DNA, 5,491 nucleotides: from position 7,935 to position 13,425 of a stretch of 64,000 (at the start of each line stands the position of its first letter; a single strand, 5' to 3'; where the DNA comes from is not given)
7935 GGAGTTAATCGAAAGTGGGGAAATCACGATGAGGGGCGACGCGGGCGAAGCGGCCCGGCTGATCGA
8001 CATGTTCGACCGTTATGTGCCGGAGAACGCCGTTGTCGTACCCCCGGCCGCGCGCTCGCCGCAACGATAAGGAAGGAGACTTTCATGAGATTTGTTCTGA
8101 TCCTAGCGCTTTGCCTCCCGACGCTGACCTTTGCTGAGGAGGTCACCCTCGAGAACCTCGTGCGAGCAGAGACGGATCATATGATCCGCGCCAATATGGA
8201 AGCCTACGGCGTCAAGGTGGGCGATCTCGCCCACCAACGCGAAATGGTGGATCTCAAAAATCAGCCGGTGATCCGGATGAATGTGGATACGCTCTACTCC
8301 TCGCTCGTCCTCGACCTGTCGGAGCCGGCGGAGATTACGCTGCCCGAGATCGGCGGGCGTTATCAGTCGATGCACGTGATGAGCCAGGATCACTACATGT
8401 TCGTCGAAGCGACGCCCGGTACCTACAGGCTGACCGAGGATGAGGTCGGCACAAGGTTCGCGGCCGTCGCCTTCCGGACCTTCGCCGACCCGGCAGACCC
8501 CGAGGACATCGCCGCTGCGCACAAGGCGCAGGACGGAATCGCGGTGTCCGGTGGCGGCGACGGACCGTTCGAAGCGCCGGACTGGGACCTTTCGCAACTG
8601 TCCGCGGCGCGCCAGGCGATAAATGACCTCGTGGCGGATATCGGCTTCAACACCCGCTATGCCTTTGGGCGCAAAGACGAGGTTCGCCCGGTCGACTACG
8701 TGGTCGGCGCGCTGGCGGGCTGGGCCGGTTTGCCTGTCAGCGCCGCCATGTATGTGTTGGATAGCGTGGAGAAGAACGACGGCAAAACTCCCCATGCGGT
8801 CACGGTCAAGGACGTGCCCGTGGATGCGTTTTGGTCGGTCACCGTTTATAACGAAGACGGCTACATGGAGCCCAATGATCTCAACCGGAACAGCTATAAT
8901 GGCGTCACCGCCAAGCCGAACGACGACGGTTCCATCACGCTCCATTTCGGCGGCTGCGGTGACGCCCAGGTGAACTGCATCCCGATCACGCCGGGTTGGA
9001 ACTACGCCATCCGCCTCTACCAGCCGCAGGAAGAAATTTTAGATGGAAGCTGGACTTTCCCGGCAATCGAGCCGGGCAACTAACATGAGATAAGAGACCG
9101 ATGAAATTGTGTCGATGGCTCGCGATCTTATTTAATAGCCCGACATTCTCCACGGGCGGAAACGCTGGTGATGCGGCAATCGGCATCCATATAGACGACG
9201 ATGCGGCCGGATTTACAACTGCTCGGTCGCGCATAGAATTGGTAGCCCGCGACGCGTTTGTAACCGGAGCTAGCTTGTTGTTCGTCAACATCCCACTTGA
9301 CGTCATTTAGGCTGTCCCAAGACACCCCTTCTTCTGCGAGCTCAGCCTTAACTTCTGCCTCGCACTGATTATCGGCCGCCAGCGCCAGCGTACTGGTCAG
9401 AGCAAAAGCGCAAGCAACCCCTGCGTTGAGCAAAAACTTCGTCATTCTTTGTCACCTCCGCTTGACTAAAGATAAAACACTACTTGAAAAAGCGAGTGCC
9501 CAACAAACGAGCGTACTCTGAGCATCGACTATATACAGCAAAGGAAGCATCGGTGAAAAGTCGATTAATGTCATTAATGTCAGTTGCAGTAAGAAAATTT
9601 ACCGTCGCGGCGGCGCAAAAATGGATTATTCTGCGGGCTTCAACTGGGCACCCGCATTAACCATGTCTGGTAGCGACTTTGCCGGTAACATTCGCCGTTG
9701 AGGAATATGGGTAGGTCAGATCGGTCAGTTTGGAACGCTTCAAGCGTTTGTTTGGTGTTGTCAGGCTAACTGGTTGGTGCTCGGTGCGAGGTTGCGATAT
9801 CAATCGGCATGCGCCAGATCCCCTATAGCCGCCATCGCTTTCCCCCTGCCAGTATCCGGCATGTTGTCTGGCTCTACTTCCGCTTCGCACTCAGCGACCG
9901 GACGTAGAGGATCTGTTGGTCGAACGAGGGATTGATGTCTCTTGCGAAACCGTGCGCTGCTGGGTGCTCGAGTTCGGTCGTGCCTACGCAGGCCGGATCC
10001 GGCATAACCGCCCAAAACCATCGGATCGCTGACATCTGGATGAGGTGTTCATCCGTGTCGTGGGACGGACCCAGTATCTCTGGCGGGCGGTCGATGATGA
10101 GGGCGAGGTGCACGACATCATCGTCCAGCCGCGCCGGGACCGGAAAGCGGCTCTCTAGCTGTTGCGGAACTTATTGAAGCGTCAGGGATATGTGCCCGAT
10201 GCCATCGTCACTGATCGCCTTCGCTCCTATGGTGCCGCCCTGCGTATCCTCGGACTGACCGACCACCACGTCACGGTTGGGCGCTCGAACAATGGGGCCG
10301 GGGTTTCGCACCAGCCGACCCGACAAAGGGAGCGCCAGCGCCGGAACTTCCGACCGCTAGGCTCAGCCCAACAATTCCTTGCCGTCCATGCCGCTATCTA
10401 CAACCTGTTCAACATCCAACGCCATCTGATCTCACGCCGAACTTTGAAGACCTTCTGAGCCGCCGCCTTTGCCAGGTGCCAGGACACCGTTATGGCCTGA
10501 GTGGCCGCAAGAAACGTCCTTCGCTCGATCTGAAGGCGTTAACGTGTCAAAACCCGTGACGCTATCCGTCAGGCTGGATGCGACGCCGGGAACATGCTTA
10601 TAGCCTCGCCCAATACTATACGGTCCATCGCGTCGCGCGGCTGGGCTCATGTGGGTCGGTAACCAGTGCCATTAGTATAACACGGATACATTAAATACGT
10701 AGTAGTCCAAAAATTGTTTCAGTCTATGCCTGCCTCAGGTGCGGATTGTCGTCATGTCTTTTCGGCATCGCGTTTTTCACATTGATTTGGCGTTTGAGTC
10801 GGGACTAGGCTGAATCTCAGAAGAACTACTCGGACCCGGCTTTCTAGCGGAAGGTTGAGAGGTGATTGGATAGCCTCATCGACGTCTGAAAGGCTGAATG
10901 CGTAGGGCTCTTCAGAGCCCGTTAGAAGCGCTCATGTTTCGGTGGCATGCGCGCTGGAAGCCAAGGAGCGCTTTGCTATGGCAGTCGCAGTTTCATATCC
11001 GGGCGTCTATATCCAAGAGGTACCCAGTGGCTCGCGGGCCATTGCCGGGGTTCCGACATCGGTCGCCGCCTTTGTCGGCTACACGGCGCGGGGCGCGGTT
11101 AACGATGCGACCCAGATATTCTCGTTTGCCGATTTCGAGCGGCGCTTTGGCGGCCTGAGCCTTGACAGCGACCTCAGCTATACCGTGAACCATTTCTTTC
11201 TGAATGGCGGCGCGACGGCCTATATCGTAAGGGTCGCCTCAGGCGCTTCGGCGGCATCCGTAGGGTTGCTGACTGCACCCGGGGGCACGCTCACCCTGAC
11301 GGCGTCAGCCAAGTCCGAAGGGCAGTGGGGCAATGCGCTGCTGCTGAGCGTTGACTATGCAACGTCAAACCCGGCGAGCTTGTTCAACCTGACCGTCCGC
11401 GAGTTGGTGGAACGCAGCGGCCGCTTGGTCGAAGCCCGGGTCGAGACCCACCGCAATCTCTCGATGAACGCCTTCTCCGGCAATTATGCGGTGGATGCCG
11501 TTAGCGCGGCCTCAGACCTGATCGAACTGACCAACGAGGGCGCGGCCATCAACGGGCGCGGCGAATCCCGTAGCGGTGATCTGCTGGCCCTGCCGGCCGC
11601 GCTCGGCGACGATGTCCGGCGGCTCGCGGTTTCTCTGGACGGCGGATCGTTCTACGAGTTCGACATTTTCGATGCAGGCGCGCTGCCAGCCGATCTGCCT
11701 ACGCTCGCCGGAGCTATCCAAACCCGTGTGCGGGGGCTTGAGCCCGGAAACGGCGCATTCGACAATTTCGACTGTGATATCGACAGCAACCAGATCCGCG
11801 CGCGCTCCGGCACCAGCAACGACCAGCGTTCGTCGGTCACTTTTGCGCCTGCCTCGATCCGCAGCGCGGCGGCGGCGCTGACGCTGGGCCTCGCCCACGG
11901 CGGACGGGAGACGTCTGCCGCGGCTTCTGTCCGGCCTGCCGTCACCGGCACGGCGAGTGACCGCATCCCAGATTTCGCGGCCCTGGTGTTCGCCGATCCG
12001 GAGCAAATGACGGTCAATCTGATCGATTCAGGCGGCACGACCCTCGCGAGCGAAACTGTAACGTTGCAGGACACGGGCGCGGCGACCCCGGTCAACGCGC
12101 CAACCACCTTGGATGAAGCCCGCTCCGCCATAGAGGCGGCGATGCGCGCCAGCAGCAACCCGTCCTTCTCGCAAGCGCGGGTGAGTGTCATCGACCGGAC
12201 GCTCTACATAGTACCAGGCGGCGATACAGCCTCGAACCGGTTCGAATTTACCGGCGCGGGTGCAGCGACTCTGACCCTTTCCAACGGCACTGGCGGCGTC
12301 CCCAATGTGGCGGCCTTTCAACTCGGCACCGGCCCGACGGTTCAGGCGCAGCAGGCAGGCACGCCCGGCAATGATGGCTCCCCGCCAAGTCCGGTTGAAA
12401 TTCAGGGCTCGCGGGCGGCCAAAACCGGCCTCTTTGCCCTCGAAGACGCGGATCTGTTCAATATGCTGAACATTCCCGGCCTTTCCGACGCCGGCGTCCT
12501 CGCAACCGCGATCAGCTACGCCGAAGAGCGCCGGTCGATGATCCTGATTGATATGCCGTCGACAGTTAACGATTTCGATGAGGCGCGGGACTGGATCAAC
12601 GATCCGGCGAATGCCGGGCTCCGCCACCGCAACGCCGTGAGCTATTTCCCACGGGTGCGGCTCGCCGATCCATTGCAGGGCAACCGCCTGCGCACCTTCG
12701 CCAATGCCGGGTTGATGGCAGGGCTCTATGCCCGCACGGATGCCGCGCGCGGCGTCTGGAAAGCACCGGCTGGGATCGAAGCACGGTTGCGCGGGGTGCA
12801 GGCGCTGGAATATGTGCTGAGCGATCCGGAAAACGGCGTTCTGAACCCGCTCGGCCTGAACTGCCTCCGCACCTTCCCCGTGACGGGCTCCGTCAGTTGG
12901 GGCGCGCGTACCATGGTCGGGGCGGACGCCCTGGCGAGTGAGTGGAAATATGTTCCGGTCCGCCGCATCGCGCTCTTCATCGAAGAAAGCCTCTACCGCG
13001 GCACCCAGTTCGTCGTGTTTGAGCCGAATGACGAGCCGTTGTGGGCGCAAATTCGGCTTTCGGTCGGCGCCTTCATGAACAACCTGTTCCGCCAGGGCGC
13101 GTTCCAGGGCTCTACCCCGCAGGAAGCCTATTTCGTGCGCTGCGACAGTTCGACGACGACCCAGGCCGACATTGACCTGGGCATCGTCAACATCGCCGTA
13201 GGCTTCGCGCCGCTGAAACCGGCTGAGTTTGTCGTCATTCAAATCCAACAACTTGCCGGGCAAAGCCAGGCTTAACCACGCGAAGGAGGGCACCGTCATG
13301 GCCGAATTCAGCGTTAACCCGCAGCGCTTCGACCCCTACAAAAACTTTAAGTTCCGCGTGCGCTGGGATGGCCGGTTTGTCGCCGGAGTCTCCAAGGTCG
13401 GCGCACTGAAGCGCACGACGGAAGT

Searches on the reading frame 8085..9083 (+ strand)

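Call 37: search_protein_families(library=pfam, proteins=[window:8085-9083:+], max_evalue=0.00001)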
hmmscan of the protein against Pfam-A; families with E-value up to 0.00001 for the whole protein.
window:8085-9083:+ (332 aa): 2 families
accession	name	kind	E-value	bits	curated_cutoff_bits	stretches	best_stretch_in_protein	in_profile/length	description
PF06742.16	DUF1214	-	1.4e-15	58.2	25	1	230-316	15-112/112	Protein of unknown function (DUF1214)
PF06863.17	DUF1254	-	1.4e-12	48.4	22.2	1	46-154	2-131/133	Protein of unknown function (DUF1254)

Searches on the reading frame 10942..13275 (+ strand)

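Call 37: search_protein_families(library=pfam, proteins=[window:10942-13275:+], max_evalue=0.00001)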
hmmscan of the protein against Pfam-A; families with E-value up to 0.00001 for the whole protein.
window:10942-13275:+ (777 aa): 1 family
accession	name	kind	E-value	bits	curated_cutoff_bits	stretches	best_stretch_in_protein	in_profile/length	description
PF17482.7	Phage_sheath_1C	-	3.4e-09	37.1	26.9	1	666-769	4-102/104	Phage tail sheath C-terminal domain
